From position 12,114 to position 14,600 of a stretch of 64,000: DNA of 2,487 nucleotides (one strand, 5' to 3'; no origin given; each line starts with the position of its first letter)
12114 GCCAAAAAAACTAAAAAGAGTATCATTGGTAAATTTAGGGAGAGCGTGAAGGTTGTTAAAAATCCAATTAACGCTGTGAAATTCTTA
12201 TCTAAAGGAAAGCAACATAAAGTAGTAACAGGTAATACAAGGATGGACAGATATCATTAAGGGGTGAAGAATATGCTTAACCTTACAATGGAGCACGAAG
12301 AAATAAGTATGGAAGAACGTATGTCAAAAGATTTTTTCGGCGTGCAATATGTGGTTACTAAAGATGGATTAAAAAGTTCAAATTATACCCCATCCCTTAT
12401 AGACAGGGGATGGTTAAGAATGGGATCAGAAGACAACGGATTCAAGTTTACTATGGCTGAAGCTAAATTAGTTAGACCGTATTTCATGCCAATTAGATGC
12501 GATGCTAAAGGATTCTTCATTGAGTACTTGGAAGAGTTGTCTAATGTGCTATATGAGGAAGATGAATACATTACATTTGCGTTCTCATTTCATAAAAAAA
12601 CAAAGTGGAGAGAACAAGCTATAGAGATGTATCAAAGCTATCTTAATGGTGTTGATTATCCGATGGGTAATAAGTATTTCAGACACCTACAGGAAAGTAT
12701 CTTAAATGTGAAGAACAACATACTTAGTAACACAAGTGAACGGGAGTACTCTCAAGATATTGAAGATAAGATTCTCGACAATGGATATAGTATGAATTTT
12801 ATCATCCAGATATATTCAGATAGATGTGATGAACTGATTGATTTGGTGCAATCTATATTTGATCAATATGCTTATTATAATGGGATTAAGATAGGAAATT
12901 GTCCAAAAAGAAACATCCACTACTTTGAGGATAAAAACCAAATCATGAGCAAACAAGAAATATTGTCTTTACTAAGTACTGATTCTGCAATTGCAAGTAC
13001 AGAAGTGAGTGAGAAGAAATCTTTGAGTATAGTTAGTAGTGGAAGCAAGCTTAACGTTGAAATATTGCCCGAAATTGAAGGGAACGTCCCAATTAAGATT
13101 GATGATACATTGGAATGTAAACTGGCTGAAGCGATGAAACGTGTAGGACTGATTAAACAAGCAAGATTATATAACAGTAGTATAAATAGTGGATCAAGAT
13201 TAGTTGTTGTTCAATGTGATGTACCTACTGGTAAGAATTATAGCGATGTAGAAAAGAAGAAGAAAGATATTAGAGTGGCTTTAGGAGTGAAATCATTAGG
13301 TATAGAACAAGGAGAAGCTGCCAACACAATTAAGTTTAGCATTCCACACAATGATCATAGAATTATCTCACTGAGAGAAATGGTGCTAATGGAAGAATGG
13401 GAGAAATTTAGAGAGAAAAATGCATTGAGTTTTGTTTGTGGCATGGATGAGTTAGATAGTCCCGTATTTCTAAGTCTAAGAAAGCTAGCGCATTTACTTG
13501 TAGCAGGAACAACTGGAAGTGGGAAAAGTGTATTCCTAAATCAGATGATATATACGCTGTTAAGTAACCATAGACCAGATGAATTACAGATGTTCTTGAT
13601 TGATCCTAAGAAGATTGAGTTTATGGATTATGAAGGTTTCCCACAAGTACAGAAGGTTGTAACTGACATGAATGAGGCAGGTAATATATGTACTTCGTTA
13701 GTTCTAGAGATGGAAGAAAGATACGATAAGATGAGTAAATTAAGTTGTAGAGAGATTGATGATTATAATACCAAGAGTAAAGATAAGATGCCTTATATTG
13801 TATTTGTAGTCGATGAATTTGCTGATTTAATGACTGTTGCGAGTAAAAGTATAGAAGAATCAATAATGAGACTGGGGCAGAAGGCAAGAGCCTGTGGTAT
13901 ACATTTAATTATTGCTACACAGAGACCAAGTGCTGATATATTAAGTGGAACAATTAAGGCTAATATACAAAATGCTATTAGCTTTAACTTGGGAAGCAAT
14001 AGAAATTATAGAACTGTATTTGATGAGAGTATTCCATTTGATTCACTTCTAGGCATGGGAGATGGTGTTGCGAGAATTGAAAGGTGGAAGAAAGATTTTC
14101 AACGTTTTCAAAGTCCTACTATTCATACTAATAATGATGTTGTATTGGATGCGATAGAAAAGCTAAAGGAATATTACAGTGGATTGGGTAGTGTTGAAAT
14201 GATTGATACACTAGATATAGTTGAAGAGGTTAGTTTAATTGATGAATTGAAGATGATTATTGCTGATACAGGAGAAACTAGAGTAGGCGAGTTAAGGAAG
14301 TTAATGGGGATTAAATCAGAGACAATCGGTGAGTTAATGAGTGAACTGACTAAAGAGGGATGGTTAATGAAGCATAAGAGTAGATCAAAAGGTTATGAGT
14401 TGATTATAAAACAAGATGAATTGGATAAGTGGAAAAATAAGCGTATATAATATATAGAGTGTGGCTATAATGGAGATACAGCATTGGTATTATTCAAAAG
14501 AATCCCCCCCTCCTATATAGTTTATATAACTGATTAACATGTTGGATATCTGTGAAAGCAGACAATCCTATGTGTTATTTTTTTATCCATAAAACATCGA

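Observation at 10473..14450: Membrane-protein plus soluble FtsK-like translocase operon with no VirB4, relaxase or packaging context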

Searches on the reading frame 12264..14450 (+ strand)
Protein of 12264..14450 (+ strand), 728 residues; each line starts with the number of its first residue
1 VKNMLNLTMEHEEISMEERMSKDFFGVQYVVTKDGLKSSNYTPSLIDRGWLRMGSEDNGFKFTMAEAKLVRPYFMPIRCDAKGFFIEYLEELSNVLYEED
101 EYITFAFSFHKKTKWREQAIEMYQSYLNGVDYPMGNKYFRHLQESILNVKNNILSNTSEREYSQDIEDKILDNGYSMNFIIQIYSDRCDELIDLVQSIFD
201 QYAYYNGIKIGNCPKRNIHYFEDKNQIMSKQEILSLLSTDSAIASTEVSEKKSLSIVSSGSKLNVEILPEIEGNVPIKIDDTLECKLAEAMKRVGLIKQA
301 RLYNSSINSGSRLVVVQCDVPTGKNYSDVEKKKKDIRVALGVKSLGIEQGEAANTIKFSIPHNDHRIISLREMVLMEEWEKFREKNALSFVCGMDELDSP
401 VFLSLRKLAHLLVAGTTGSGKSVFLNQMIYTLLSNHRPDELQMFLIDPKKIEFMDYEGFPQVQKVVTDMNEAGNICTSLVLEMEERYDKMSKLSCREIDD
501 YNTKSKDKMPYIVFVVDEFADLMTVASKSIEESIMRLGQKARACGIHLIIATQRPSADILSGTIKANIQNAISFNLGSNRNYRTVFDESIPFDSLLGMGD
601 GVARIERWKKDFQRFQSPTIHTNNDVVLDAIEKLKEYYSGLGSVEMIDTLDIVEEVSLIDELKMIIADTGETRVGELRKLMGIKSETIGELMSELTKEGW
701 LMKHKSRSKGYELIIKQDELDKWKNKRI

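Call 4: search_protein_families(library=pfam, proteins=[window:12264-14450:+], max_evalue=0.1)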
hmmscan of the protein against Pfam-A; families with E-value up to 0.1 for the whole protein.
window:12264-14450:+ (728 aa): 14 families
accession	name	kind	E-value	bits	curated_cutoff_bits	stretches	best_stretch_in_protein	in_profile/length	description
PF01580.24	FtsK_SpoIIIE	-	5.1e-48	163.9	24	1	372-556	4-220/221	FtsK/SpoIIIE family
PF01935.23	DUF87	-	1.1e-05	26.1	23.2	1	398-525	11-103/220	Helicase HerA, central domain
PF12846.13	AAA_10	-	0.0005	19.6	27.5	1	409-451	22-60/362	AAA-like domain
PF25199.1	nSTAND_NTPase5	-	0.0006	20.1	34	1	408-451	41-81/145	Novel STAND NTPase 5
PF13401.12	AAA_22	-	0.0019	19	27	1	410-554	7-124/130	AAA domain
PF00437.27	T2SSE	-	0.0024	17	24.9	1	409-436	143-170/370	Type II/IV secretion system protein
PF20703.3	nSTAND1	-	0.003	17.7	27.1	1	381-550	7-157/379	Novel STAND NTPase 1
PF01637.24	ATPase_2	-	0.0052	17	33.2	1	411-526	23-126/225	ATPase domain predominantly from Archaea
PF10412.15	TrwB_AAD_bind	-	0.0089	15.4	20.5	0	409-432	16-39/387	Type IV secretion-system coupling protein DNA-binding domain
PF01047.28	MarR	-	0.027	14.8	24.6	1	664-706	10-52/59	MarR family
PF04851.21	ResIII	-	0.051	13.9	22.5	0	406-466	21-80/164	Type III restriction enzyme, res subunit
PF20720.3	nSTAND3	-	0.054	13.6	27.2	0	405-436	14-45/155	Novel STAND NTPase 3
PF09848.15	SLFN-g3_helicase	-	0.081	12.6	24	0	411-444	4-26/354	Schlafen group 3, DNA/RNA helicase domain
PF13555.12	AAA_29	-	0.098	12.9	27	0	410-436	24-50/61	P-loop containing region of AAA domain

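Call 5: search_protein_families(library=phrogs, proteins=[window:12264-14450:+], max_evalue=0.1)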
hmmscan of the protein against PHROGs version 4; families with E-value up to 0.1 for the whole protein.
window:12264-14450:+ (728 aa): 11 families
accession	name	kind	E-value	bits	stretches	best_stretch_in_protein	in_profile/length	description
phrog_3551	-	moron, auxiliary metabolic gene and host takeover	1.6e-232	774.7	1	10-725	17-757/758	FtsK/SpoIIIE-like protein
phrog_1358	-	moron, auxiliary metabolic gene and host takeover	1.6e-80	272.2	1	248-717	468-931/1382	FtsK/SpoIIIE-like protein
phrog_24831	-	unknown function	3.4e-10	40.2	1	406-576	290-446/700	-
phrog_7035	-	unknown function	1.7e-08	34.3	1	503-582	484-564/969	-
phrog_2666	-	head and packaging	2.4e-08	34.1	1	408-585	321-493/555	terminase large subunit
phrog_17958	-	moron, auxiliary metabolic gene and host takeover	6.2e-07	29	1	410-576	332-503/682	FtsK/SpoIIIE-like protein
phrog_31069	-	moron, auxiliary metabolic gene and host takeover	1.6e-06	27.8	1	404-620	298-525/742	FtsK/SpoIIIE-like protein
phrog_3502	-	unknown function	0.00057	21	1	674-726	73-125/131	-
phrog_239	-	DNA, RNA and nucleotide metabolism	0.00092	19.2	1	368-436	321-386/801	DNA primase/helicase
phrog_6336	-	unknown function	0.056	14.8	0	659-706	16-64/81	-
phrog_142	-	moron, auxiliary metabolic gene and host takeover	0.061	14.4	0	667-704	22-59/116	Ren-like exclusion protein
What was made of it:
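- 12264..14450 (+): ORF4: soluble FtsK/SpoIIIE-type ATPase. Unknown N-terminal domain of about 300 aa, partial alpha plus beta motor (Walker A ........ 415-422, Walker B VVDEFAD, TQRPS), and a C-terminal winged-helix-like domain (about 660-720). Calls 4, 5 (phrog_3551 E=2e-232, full length), 8, 39, 58, 81-83.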

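Call 8: search_dna_similar(query=window:12264-14450:+, collection=phages, mode=protein, max_rows=30)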
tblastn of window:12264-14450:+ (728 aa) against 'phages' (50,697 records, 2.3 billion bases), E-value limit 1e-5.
Records with a match: 400; places in all: 405; records where one place covers at least 80% of the query: 160.
Best place of each record, by identity: <60% 400.
By first word of the organism name: Bacillus 265; Mycobacterium 52; Bacteriophage 32; Listeria 10; Staphylococcus 8; Geobacillus 8; Ralstonia 5; Enterococcus 4; Clostridium 3; Acinetobacter 2; and 8 more.
By host as written in the record: - 47; Mycobacterium smegmatis mc2 155 43; Bacillus subtilis 28; Bacillus cereus 26; Bacillus anthracis 16; Bacillus megaterium 9; Listeria monocytogenes 9; Bacillus pumilus BL8 9; and 101 more.
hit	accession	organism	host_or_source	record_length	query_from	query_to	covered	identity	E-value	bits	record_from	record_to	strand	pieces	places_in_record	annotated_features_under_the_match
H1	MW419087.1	Bacillus phage 015DV004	Bacillus subtilis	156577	2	725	99%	44.3%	1e-179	575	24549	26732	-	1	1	75: FtsK-like translocase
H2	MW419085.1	Bacillus phage 000TH009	Bacillus subtilis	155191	2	725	99%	44.3%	2e-179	575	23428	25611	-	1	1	72: FtsK-like DNA translocase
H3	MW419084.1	Bacillus phage 000TH008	Bacillus subtilis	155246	2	725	99%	44.3%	2e-179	575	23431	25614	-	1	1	72: FtsK-like DNA translocase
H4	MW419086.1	Bacillus phage 015DV002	Bacillus subtilis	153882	2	725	99%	44.0%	3e-179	573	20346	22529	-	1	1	60: FtsK-like translocase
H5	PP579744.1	Bacillus phage KKP_4049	Bacillus licheniformis KKP_3876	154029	2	725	99%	43.9%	0e+0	581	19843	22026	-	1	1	hypothetical protein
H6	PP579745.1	Bacillus phage KKP_4050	Bacillus licheniformis KKP_3876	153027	2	725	99%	43.9%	0e+0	581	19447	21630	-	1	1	hypothetical protein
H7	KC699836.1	Bacillus phage SIOphi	Bacillus subtilis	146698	2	725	99%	43.9%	0e+0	578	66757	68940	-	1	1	DNA translocase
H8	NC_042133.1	Bacillus phage SIOphi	Bacillus subtilis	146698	2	725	99%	43.9%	0e+0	578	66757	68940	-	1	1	FtsK/SpoIIIE-like protein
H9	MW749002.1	Bacillus phage vB_BspH_Mawwa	Bacillus sp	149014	2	725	99%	43.7%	1e-179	575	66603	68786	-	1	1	putative DNA translocase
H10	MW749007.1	Bacillus phage vB_BspH_TimeGriffin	Bacillus sp.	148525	2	725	99%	43.7%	5e-179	573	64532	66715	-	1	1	putative DNA translocase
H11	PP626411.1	Bacillus phage fHSPT3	Bacillus subtilis subsp. subtilis str. ...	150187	20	725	97%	44.8%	2e-179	574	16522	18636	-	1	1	FtsK/SpoIIIE protein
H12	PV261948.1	Bacillus phage vB_BliM_Yucatan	Bacillus licheniformis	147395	20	725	97%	44.7%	5e-180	576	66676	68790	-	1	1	FtsK/SpoIIIE-like protein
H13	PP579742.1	Bacillus phage KKP_4047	Bacillus licheniformis KKP_3373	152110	20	725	97%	44.6%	0e+0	581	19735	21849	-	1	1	hypothetical protein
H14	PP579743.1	Bacillus phage KKP_4048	Bacillus licheniformis KKP_3373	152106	20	725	97%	44.6%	0e+0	581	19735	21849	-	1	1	hypothetical protein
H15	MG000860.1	Bacillus phage BSP9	Bacillus subtilis ATCC 15245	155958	2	724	99%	43.4%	0e+0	579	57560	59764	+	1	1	FtsK/SpoIIIE protein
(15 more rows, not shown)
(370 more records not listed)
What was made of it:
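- Closest known: 'FtsK/SpoIIIE homologue' of Bastille-like. Same: Same protein family over the full length: 44% identity, 99% coverage to SIOphi, 000TH008 and others (call 8), and phrog_3551 E=2e-232 (call 5).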

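Call 9: search_dna_similar(query=window:12264-14450:+, collection=plasmids, mode=protein, max_rows=30)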
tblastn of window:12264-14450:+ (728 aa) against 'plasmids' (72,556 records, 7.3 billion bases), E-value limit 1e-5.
Records with a match: 1477; places in all: 1588; records where one place covers at least 80% of the query: 11.
Best place of each record, by identity: <60% 1477.
By first word of the organism name: Enterococcus 253; Bacillus 241; Ralstonia 136; Priestia 132; Clostridium 130; Sinorhizobium 87; Streptomyces 63; Mycobacterium 47; Rhodococcus 38; Shinella 14; and 133 more.
By predicted mobility (MOB-suite, as given by PLSDB): non-mobilizable 758; mobilizable 597; conjugative 122.
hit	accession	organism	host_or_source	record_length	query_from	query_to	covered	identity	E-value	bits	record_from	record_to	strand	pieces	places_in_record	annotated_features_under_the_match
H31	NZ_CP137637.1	Niallia sp. XMNu-256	-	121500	100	723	86%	34.8%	2e-91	320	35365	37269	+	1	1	FtsK/SpoIIIE domain-containing protein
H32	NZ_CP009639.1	Bacillus cereus 03BB108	Dust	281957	72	703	87%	32.7%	1e-89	315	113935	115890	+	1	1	FtsK/SpoIIIE domain-containing protein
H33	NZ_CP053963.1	Bacillus cereus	-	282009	72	703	87%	32.7%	1e-89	315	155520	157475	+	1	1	FtsK/SpoIIIE domain-containing protein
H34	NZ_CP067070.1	Bacillus sp. HNR-4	rice,cell culture,seed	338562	64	713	89%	30.6%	2e-81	291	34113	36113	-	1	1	FtsK/SpoIIIE domain-containing protein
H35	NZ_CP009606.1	Bacillus cereus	soil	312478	64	713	89%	30.1%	2e-81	291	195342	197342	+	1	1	FtsK/SpoIIIE domain-containing protein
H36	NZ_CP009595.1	Bacillus cereus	-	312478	64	713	89%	30.1%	2e-81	291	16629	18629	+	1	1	FtsK/SpoIIIE domain-containing protein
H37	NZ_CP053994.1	Bacillus cereus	-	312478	64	713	89%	30.1%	2e-81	291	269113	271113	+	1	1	FtsK/SpoIIIE domain-containing protein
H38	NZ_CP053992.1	Bacillus cereus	-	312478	64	713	89%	30.1%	2e-81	291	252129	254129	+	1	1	FtsK/SpoIIIE domain-containing protein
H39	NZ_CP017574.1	Bacillus thuringiensis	whole organism,soil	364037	75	713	88%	30.2%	2e-76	276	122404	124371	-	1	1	FtsK/SpoIIIE domain-containing protein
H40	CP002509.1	Bacillus thuringiensis serovar finitimus YBT-020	-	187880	64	703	88%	29.7%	3e-79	284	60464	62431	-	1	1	DNA translocase (stage III sporulation protein SpoIIIE)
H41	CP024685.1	Bacillus wiedmannii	cell culture,soil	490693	64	703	87%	29.1%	3e-66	279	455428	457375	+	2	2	none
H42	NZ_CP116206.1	Bacillus paranthracis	rice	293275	64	545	66%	30.1%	9e-57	218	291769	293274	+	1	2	FtsK/SpoIIIE domain-containing protein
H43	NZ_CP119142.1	Neisseria gonorrhoeae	Homo sapiens,whole organism,synovial ...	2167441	282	699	57%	33.5%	4e-52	204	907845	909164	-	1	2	none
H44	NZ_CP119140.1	Neisseria gonorrhoeae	Homo sapiens,whole organism,blood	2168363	282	699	57%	33.5%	1e-51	202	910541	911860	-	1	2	none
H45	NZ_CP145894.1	Paenibacillus amylolyticus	whole organism,soil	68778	307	643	46%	40.9%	5e-68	251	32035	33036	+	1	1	FtsK/SpoIIIE domain-containing protein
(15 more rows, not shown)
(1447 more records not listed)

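Call 10: get_annotated_region(hit=H8, flank=6000)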
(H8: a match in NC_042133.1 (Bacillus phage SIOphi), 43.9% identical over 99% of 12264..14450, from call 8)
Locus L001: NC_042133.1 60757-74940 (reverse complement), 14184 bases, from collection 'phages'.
description: Bacillus phage SIOphi, partial genome.
organism: Bacillus phage SIOphi (NCBI taxid 1285382)
taxonomy: Viruses; Duplodnaviria; Heunggongvirae; Uroviricota; Caudoviricetes; Herelleviridae; Bastillevirinae; Siophivirus; Siophivirus SIOphi
host: Bacillus subtilis; source: -; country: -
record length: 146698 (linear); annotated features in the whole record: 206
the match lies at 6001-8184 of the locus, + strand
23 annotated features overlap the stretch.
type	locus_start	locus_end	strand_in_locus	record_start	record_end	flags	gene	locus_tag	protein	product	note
CDS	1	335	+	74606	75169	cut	-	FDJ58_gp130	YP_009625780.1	hypothetical protein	-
CDS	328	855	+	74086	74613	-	-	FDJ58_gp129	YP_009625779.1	hypothetical protein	-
CDS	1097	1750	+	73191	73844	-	-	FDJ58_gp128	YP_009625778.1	hypothetical protein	-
CDS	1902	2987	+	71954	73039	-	-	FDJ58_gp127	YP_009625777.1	partition protein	COG4536 Putative Mg2+ and Co2+ transporter CorB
CDS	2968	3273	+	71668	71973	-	-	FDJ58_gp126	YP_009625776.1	hypothetical protein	-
CDS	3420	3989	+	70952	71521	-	-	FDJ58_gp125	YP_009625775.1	metallo-endopeptidase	COG0739 Membrane proteins related to metalloendopeptidases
CDS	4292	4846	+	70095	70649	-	-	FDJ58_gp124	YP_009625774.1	hypothetical protein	-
CDS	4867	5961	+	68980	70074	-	-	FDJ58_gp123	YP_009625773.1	hypothetical protein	-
CDS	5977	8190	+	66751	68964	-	-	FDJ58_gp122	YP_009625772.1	FtsK/SpoIIIE-like protein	stage III sporulation protein SpoIIIE; COG1674 DNA segregation ATPase FtsK/SpoIIIE and related proteins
CDS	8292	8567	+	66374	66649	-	-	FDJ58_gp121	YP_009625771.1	hypothetical protein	-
CDS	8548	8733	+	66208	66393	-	-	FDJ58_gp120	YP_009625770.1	hypothetical protein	-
CDS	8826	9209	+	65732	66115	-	-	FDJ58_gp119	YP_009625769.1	hypothetical protein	-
CDS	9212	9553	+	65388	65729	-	-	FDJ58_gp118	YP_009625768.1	hypothetical protein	-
CDS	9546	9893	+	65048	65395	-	-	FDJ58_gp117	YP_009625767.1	hypothetical protein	-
CDS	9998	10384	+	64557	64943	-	-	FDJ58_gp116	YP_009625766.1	hypothetical protein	COG2452 Predicted site-specific integrase-resolvase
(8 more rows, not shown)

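Call 11: get_annotated_region(hit=H31, flank=8000)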
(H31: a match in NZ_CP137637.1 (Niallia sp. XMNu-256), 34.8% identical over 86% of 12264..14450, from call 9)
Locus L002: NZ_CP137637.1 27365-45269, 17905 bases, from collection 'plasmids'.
description: Niallia sp. XMNu-256 plasmid unnamed1, complete sequence
organism: Niallia sp. XMNu-256 (NCBI taxid 3082444)
taxonomy: Bacteria; Bacillota; Bacilli; Bacillales; Bacillaceae; Niallia; Niallia sp. XMNu-256
host: -; source: -; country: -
typing (MOB-suite, as given by PLSDB): non-mobilizable
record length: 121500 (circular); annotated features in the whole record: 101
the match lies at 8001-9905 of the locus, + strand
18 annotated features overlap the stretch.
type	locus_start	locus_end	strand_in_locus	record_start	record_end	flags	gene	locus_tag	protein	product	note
CDS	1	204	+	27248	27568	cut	-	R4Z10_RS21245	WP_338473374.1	DUF3784 domain-containing protein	-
CDS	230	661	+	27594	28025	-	-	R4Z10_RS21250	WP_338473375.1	DUF393 domain-containing protein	-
CDS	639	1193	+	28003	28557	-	-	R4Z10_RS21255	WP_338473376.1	SdpA family antimicrobial peptide system protein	-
CDS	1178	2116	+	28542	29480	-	-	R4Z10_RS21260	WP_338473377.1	sporulation-delaying protein SdpB family protein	-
CDS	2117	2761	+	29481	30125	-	-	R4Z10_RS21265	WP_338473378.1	sporulation delaying protein family toxin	-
CDS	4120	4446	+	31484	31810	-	-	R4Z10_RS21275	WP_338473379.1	hypothetical protein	-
CDS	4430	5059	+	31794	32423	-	-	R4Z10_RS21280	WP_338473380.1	hypothetical protein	-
CDS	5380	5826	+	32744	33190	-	-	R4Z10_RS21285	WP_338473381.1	helix-turn-helix transcriptional regulator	-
CDS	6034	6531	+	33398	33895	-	-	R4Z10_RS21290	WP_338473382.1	TrbC/VirB2 family protein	-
CDS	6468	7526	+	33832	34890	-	-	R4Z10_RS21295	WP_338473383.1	hypothetical protein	-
CDS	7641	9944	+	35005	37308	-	-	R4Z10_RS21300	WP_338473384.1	FtsK/SpoIIIE domain-containing protein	-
CDS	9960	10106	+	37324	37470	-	-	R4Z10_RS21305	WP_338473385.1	hypothetical protein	-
CDS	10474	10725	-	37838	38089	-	-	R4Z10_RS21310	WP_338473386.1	multidrug efflux SMR transporter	-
CDS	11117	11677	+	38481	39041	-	-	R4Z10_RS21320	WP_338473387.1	TetR/AcrR family transcriptional regulator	GO:0006355 - regulation of DNA-templated transcription [Evidence IEA]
CDS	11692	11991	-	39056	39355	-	-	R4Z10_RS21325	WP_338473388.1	hypothetical protein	-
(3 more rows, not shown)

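Call 27: search_protein_families(library=ncbifam, proteins=[window:12264-14450:+, L002:6034-6531:+, L002:6468-7526:+, L002:7641-9944:+, L001:4292-4846:+, L001:4867-5961:+, L001:3420-3989:+], max_evalue=0.1)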
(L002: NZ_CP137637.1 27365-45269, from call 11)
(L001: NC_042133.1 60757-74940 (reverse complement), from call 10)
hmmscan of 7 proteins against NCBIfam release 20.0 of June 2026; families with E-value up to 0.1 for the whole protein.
window:12264-14450:+ (728 aa): 14 families
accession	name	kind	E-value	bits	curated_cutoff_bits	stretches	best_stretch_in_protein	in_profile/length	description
NF007615.0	PRK10263.1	equivalog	1.2e-60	205.5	1566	2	358-504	962-1107/1355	DNA translocase FtsK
TIGR03928.1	T7_EssCb_Firm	equivalog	7.1e-28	96.8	778.4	1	377-712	776-1110/1296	type VII secretion protein EssC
TIGR03924.1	T7SS_EccC_a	equivalog_domain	1.8e-27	96.4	509.15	1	371-587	407-638/673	type VII secretion protein EccCa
TIGR03925.1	T7SS_EccC_b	equivalog_domain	1.3e-17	63.3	346.55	2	372-552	324-499/564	type VII secretion protein EccCb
NF041214.1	plasmid_TraB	equivalog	5.9e-17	61.4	800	1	406-581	246-414/639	plasmid transfer protein TraB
TIGR03743.1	SXT_TraD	subfamily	5.6e-08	31.7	366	1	373-450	136-213/636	conjugative transfer system coupling protein TraD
NF042944.1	HerA_antiphage_2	equivalog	5.2e-05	22.2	850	1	500-578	418-497/576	anti-phage-associated helicase HerA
NF042943.1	HerA_antiphage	equivalog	8.3e-05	21.3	800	1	535-585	463-511/566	anti-phage-associated helicase HerA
TIGR03744.1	traC_PFL_4706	equivalog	0.00079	17.4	520.6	1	407-446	473-509/892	conjugative transfer ATPase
TIGR00929.1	VirB4_CagE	subfamily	0.002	16.4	643.1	1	408-447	437-473/792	VirB4 family type IV secretion/conjugal transfer ATPase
NF004723.0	PRK06067.1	subfamily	0.007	15.9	194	1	392-436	18-62/243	flagellar accessory protein FlaH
TIGR01884.1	cas_HTH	subfamily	0.042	13.2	60.2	1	666-713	151-198/202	CRISPR-associated CARF protein Csa3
TIGR01420.1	pilT_fam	subfamily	0.056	12.7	319.1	0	408-435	122-149/343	PilT/PilU family type 4a pilus ATPase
TIGR02525.1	plasmid_TraJ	equivalog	0.065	12.2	368.3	0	411-448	152-188/372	plasmid transfer ATPase TraJ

L002:6034-6531:+ (165 aa): 2 families
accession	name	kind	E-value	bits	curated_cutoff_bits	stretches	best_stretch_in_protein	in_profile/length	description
NF010445.0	PRK13871.1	equivalog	0.0033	17.6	211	1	50-119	4-71/135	conjugal transfer pilin TrbC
TIGR00267.1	TIGR00267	hypoth_equivalog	0.048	13.4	156.95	1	19-119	55-154/171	TIGR00267 family protein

L002:6468-7526:+ (352 aa): 0 families

L002:7641-9944:+ (767 aa): 12 families
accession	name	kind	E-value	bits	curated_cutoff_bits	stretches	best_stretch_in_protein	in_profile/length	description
NF007615.0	PRK10263.1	equivalog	1.1e-59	202.3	1566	2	540-632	1139-1229/1355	DNA translocase FtsK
TIGR03928.1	T7_EssCb_Firm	equivalog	8.7e-24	83.2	778.4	1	429-660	800-1028/1296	type VII secretion protein EssC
TIGR03924.1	T7SS_EccC_a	equivalog_domain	2.6e-21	76.1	509.15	1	418-647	423-666/673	type VII secretion protein EccCa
NF041214.1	plasmid_TraB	equivalog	4.8e-19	68.3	800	1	440-620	249-420/639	plasmid transfer protein TraB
TIGR03925.1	T7SS_EccC_b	equivalog_domain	2e-16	59.4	346.55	2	434-612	70-252/564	type VII secretion protein EccCb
TIGR03743.1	SXT_TraD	subfamily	0.0064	15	366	0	416-480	149-212/636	conjugative transfer system coupling protein TraD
NF042944.1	HerA_antiphage_2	equivalog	0.011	14.5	850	0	563-589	451-477/576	anti-phage-associated helicase HerA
NF040937.1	HerA_Thermprot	equivalog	0.013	14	800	1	534-614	343-419/487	DNA double-strand break repair helicase HerA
NF042943.1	HerA_antiphage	equivalog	0.016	13.8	800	0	555-617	450-510/566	anti-phage-associated helicase HerA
TIGR02759.1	TraD_Ftype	equivalog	0.019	13.7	521.35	1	429-460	166-197/566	type IV conjugative transfer system coupling protein TraD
NF041017.1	DNA_import_CedB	equivalog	0.019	13.6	700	0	438-465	274-301/590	DNA import protein CedB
NF010447.0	PRK13873.1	equivalog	0.079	10.8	1020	0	420-465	420-467/815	conjugal transfer protein TrbE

L001:4292-4846:+ (184 aa): 1 family
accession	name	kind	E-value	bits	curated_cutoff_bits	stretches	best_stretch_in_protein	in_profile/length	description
NF001841.0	PRK00567.1-1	equivalog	0.045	13.9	225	1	99-146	67-113/137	large-conductance mechanosensitive channel protein MscL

L001:4867-5961:+ (364 aa): 1 family
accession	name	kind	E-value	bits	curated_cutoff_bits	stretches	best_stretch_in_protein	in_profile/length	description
NF045889.1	ICE_Mbov_0396_TM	equivalog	0.0018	17.8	70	1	95-179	47-128/306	Mbov_0396 family ICE element transmembrane protein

L001:3420-3989:+ (189 aa): 16 families
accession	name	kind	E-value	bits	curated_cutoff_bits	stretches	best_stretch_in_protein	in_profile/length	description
NF052530.1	Heli_ShapePgp3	exception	6.3e-24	84.5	300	1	3-123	145-267/270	peptidoglycan metallopeptidase Pgp3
NF052336.1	PdgHdaseHSB100310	equivalog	2e-17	63.5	500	1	6-114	42-148/316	peptidoglycan hydrolase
NF008652.0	PRK11649.1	equivalog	2.4e-16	59.4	341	1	21-116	312-406/439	murein DD-endopeptidase MepM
NF041208.1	celldiv_DipM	equivalog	5.4e-15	55.5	740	1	21-120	318-417/419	cell division endopeptidase DipM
NF052529.1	PG_M23_Pgp6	exception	2.3e-13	49.6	600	1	18-116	331-428/452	peptidoglycan metallopeptidase Pgp6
NF053825.1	PdgNdpepShyA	equivalog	4.7e-13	48.6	700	1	4-112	274-385/425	peptidoglycan DD-endopeptidase ShyA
NF008644.1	PRK11637.1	equivalog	8.9e-13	48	270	1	23-120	287-383/385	murein hydrolase activator EnvC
NF053738.1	S2SprSpoIIQBc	equivalog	1.8e-11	44.2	250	1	21-121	121-224/232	stage II sporulation protein SpoIIQ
NF053824.1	PdgNdpepShyC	equivalog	2.7e-11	43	700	1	21-113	295-386/429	peptidoglycan DD-endopeptidase ShyC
NF050804.1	CellDivDipMCaul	equivalog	1.3e-10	40.8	900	1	6-108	514-614/634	cell division endopeptidase DipM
NF040883.1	amid_act_ActS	equivalog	1.4e-06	27.8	375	1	22-120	136-233/242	amidase activator ActS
NF047755.1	LIC_10271_M23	exception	3.1e-05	23.8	180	1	22-117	117-206/207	LIC_10271 family cell wall hydrolase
NF008123.1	PRK10871.1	equivalog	7.9e-05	22.2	311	1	23-120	266-362/365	murein hydrolase activator NlpD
NF047657.1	CellWlHdaseLepto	equivalog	8.2e-05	22.2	400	1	22-117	128-217/221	hypothetical protein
NF004799.0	PRK06148.1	subfamily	9.7e-05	20.5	1128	1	17-108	436-538/1015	hypothetical protein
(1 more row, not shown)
